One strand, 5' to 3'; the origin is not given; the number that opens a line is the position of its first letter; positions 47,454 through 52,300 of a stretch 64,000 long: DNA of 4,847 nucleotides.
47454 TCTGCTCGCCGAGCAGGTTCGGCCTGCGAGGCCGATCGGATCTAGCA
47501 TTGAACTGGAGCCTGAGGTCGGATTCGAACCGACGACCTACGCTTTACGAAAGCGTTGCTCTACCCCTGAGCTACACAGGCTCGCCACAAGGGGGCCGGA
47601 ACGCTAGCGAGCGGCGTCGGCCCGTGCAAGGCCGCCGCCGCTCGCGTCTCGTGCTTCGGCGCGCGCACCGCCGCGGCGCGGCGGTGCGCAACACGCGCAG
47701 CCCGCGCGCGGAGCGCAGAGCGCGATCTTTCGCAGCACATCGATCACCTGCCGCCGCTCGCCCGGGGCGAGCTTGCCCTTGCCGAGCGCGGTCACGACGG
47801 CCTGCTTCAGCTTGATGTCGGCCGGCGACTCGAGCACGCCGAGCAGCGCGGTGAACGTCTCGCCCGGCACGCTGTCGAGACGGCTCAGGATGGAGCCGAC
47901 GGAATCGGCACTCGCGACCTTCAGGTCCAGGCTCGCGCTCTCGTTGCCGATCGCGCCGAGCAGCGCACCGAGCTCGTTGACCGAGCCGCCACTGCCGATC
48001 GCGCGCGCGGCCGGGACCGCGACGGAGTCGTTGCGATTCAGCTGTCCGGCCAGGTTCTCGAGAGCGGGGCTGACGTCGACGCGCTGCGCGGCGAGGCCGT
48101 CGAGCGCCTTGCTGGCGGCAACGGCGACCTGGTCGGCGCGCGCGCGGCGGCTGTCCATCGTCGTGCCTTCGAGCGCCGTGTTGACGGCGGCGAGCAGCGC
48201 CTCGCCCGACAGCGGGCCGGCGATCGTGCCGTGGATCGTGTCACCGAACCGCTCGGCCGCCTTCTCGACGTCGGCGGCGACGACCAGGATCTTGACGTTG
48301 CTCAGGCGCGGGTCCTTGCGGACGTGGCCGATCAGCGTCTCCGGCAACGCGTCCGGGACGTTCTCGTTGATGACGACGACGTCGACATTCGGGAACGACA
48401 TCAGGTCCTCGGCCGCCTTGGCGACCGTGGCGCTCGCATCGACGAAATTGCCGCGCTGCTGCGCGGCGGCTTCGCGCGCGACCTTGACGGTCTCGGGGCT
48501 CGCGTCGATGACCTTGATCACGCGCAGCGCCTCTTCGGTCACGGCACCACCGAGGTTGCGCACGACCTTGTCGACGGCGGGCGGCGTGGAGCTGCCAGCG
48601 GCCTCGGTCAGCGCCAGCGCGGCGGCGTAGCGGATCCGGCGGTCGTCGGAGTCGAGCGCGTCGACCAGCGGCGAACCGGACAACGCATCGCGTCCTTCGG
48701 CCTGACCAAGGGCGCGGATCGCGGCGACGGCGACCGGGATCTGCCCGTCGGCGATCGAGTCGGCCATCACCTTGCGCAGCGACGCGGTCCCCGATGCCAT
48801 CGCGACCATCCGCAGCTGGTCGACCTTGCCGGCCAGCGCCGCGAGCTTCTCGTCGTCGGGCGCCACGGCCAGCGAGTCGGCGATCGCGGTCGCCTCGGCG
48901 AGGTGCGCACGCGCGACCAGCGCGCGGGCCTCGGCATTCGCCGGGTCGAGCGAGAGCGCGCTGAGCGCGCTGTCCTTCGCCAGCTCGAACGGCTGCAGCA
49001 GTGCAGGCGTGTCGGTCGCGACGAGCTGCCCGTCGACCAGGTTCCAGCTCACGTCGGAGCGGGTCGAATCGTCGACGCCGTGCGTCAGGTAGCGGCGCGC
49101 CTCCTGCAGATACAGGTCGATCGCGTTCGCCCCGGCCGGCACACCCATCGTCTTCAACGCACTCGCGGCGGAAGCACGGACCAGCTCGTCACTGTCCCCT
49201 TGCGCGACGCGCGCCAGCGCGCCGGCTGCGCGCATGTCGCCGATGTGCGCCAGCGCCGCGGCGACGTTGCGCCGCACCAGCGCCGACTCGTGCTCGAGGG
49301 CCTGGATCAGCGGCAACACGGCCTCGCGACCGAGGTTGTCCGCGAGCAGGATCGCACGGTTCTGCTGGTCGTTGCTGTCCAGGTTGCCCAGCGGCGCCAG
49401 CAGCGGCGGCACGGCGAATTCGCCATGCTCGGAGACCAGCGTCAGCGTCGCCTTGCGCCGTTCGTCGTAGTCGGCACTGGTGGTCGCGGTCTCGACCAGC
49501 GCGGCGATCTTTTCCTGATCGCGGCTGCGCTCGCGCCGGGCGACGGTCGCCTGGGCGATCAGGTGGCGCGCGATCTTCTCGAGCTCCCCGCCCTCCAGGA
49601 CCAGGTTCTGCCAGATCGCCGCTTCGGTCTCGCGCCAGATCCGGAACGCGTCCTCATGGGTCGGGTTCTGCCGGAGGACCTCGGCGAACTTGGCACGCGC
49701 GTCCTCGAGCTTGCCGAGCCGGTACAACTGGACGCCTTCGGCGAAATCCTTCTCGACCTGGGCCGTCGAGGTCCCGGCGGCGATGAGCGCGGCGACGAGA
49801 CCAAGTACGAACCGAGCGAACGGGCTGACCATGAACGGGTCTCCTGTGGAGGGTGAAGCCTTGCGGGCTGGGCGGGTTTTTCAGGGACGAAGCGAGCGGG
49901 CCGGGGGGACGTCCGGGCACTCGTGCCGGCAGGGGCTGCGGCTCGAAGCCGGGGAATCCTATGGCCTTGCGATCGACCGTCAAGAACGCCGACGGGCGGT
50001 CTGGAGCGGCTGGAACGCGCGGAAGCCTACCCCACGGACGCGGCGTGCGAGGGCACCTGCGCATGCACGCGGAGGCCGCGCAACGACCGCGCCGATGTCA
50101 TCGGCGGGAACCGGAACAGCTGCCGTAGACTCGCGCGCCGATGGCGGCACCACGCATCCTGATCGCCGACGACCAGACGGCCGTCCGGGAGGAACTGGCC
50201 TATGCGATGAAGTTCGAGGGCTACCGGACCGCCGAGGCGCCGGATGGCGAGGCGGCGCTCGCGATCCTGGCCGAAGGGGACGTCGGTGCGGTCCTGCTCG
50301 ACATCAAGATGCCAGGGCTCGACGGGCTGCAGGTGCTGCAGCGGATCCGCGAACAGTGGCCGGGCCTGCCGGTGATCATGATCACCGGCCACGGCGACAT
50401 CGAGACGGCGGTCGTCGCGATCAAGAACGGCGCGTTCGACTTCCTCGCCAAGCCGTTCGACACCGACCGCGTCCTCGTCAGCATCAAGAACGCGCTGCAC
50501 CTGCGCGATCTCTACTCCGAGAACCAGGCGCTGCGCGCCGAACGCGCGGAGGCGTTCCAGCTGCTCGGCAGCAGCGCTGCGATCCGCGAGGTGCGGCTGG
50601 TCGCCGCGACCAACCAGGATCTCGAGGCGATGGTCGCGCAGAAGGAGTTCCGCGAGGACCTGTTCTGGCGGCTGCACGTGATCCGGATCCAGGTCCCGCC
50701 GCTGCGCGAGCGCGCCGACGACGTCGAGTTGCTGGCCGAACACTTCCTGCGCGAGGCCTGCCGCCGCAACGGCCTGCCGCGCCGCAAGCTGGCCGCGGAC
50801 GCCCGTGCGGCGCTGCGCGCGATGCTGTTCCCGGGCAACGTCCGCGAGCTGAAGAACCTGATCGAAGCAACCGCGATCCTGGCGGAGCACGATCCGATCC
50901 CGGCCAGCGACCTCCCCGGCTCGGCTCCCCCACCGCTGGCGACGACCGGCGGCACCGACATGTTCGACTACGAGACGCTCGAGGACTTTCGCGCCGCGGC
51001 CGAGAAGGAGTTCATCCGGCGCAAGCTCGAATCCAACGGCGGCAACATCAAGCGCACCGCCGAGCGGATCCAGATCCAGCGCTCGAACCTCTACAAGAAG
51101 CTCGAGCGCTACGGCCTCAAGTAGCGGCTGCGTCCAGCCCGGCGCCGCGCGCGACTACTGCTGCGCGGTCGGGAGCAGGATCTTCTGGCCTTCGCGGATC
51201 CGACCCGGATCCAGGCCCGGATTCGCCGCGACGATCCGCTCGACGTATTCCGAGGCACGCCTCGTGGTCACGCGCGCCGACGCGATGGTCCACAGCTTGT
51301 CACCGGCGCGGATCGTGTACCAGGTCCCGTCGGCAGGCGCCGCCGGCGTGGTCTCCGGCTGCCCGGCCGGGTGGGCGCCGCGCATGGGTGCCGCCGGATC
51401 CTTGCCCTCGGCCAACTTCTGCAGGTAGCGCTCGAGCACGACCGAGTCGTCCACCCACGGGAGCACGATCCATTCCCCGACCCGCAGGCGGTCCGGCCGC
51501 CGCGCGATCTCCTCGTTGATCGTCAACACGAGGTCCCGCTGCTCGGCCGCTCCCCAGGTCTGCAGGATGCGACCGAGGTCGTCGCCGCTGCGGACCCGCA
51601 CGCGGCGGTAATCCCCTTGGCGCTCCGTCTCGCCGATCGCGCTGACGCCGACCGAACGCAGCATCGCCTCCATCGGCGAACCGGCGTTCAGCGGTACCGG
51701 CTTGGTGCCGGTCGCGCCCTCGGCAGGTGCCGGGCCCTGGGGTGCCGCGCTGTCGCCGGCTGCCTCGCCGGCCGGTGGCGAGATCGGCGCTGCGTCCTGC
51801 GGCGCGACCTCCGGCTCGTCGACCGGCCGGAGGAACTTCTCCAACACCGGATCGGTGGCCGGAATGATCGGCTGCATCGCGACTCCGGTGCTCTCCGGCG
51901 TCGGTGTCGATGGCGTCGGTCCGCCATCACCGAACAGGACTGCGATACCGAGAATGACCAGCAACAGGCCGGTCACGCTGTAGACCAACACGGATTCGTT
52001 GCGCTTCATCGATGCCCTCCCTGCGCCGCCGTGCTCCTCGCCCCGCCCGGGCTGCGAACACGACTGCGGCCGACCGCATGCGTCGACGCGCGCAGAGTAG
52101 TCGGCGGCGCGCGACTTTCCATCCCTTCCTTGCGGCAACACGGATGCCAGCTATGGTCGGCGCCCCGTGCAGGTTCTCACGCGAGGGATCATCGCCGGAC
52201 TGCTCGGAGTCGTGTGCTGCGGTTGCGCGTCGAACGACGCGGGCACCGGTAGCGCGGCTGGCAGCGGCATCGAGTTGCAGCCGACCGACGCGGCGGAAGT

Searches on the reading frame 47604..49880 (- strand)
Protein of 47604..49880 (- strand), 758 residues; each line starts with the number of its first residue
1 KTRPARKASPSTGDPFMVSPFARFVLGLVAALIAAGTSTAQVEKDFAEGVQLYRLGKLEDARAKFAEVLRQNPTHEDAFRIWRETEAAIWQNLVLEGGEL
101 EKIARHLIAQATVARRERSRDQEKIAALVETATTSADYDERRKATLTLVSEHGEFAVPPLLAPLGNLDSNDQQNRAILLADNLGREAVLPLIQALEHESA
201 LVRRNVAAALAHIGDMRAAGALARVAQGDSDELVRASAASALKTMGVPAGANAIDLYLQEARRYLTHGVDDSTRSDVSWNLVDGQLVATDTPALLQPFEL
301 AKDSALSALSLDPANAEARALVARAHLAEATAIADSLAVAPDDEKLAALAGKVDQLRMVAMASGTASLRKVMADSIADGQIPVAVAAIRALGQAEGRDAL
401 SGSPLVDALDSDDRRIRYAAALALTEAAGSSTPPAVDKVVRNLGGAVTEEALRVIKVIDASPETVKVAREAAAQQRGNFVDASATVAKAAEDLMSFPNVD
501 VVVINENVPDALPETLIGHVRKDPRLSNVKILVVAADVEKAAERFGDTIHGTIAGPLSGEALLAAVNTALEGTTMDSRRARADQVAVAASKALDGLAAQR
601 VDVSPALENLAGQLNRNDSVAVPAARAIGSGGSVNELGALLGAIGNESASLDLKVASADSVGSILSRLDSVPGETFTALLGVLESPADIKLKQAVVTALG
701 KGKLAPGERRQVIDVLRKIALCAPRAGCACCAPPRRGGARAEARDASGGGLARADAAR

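Call 8: search_protein_families(library=pfam, proteins=[window:47604-49880:-], max_evalue=0.001)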
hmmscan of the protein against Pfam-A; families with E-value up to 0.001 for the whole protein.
window:47604-49880:- (758 aa): 3 families
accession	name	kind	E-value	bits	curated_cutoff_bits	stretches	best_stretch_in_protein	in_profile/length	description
PF13646.12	HEAT_2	-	2e-11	44.4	27.7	2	158-243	2-88/88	HEAT repeats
PF02985.28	HEAT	-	4.6e-07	29.9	23.5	0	190-214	3-28/31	HEAT repeat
PF00514.29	Arm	-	0.00047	20.6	20.6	0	187-213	13-39/41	Armadillo/beta-catenin-like repeat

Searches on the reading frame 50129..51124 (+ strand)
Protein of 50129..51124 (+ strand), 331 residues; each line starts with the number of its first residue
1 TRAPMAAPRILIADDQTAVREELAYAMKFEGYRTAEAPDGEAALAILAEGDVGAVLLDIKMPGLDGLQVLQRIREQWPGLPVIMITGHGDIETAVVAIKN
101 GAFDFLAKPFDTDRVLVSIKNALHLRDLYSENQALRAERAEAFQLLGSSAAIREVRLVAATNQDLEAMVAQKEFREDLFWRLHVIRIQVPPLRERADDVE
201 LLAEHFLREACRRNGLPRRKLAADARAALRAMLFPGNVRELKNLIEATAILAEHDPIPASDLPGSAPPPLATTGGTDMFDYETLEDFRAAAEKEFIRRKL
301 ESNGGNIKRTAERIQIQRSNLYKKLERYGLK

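Call 8: search_protein_families(library=pfam, proteins=[window:50129-51124:+], max_evalue=0.001)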
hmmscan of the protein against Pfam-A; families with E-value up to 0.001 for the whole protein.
window:50129-51124:+ (331 aa): 5 families
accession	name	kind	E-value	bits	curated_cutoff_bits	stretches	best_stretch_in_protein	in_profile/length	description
PF00072.30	Response_reg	-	6.1e-32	110.5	30.2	1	10-119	1-110/111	Response regulator receiver domain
PF25601.1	AAA_lid_14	-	1.3e-20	73.4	27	1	193-264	1-72/87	AAA+ ATPase lid domain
PF00158.32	Sigma54_activat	-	2.1e-10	41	20.2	1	135-188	114-168/168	Sigma-54 interaction domain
PF02954.25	HTH_8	-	8.2e-10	38.7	22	1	289-328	3-42/42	Bacterial regulatory protein, Fis family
PF14532.12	Sigma54_activ_2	-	8.8e-05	23.2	25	1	151-192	97-138/138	Sigma-54 interaction domain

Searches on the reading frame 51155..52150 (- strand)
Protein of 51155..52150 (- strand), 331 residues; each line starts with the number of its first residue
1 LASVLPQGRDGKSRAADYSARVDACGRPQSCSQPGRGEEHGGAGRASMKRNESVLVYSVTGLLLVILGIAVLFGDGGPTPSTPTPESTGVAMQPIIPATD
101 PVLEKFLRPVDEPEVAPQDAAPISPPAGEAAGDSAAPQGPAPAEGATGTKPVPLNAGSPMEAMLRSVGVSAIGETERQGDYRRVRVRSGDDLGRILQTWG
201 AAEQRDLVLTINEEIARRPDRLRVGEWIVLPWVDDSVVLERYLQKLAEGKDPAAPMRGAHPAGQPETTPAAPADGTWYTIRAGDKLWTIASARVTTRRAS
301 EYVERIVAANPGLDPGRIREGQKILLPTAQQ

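Call 8: search_protein_families(library=pfam, proteins=[window:51155-52150:-], max_evalue=0.001)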
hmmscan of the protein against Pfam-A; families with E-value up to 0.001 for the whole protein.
window:51155-52150:- (331 aa): 1 family
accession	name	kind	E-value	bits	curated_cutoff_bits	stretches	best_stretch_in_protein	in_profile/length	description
PF01476.26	LysM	-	7.6e-07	29.4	20.9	1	278-327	1-43/43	LysM domain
